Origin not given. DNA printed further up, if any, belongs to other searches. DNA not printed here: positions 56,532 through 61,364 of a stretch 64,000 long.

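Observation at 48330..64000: Operon of at least 8 translationally coupled envelope genes with no assignable enzymology: best candidate for an undescribed system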

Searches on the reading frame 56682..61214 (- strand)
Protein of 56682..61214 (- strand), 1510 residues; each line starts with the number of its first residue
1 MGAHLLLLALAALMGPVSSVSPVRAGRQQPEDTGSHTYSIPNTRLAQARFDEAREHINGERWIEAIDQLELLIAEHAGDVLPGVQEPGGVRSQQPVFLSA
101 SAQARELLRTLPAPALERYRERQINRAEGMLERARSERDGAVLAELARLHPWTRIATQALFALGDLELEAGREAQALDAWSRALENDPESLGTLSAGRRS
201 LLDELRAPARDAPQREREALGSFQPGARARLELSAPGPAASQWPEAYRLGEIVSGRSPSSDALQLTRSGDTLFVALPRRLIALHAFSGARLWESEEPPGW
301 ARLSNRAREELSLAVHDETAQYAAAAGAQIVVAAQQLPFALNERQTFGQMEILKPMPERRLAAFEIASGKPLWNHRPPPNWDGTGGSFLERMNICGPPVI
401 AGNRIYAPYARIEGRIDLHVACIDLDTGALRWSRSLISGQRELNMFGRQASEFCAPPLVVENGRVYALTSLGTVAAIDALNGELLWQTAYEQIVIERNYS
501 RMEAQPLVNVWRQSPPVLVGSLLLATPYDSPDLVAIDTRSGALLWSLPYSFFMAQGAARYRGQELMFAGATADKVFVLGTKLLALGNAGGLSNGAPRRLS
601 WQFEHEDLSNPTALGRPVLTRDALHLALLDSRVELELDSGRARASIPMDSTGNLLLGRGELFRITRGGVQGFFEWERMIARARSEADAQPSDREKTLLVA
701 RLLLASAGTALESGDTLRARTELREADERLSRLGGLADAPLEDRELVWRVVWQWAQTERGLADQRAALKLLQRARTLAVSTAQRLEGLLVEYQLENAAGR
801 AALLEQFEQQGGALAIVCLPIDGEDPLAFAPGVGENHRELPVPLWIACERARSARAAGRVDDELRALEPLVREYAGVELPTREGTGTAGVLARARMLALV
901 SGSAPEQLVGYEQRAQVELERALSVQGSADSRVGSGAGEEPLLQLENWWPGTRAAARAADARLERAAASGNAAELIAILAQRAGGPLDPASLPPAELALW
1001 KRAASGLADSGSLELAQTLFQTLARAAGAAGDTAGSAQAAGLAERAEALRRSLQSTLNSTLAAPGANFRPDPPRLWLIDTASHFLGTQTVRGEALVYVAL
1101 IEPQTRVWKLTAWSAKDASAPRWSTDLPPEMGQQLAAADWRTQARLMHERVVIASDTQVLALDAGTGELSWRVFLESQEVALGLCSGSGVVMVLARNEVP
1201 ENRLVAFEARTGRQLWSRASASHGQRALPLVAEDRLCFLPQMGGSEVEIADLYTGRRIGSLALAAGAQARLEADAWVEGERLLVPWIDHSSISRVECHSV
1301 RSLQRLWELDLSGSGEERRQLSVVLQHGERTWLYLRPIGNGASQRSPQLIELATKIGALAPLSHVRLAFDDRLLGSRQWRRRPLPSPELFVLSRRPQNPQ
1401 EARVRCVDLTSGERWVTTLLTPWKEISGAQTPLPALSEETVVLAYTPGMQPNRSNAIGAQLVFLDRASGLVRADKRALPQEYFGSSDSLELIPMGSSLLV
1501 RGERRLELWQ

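Call 4: search_protein_families(library=pfam, proteins=[window:56682-61214:-], max_evalue=0.01)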
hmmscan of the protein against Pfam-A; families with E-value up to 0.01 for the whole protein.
window:56682-61214:- (1510 aa): 5 families
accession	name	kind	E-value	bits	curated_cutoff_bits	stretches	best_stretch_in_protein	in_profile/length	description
PF13360.13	PQQ_2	-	1.8e-39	136.2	27.6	3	268-546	32-232/233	Outer membrane protein assembly factor BamB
PF01011.28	PQQ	-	5.2e-12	45.7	26.7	1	449-543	45-136/595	Glucose/ethanol/alcohol dehydrogenase, beta-propeller domain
PF25293.1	Beta-prop_EMC1_N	-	3.6e-05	24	34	1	1138-1218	23-101/219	EMC1 N-terminal beta-propeller domain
PF13570.13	Beta-prop_ACSF4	-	0.0022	17.9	133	0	417-491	112-174/329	Beta-alanine-activating enzyme, beta-propeller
PF07719.23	TPR_2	-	0.0058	17.1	27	1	158-189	2-33/34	Tetratricopeptide repeat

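Call 5: search_protein_families(library=ncbifam, proteins=[window:56682-61214:-], max_evalue=0.01)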
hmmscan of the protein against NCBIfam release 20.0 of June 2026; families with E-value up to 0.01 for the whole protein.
window:56682-61214:- (1510 aa): 5 families
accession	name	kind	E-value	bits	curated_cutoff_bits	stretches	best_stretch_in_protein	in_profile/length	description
TIGR03300.1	assembly_YfgL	equivalog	7.1e-18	64.4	285.2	3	1151-1220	108-173/377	outer membrane protein assembly factor BamB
NF008351.0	PRK11138.1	equivalog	1.2e-11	43.8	423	1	398-492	65-150/394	outer membrane protein assembly factor BamB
TIGR04528.1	acido_non_PQQ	subfamily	6.3e-08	31.8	650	1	1153-1222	397-463/493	acido-empty-quinoprotein group A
TIGR03075.1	PQQ_enz_alc_DH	subfamily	2.3e-07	29.8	480.05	0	455-546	63-145/530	PQQ-dependent dehydrogenase, methanol/ethanol family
NF041516.1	PA2928_fam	subfamily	4.5e-05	23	70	0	1155-1213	311-370/376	PA2928 family protein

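Call 82: search_protein_families(library=padloc, proteins=[window:56682-61214:-], max_evalue=0.001)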
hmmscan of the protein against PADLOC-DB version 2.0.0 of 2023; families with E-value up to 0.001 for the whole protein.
window:56682-61214:- (1510 aa): 0 families
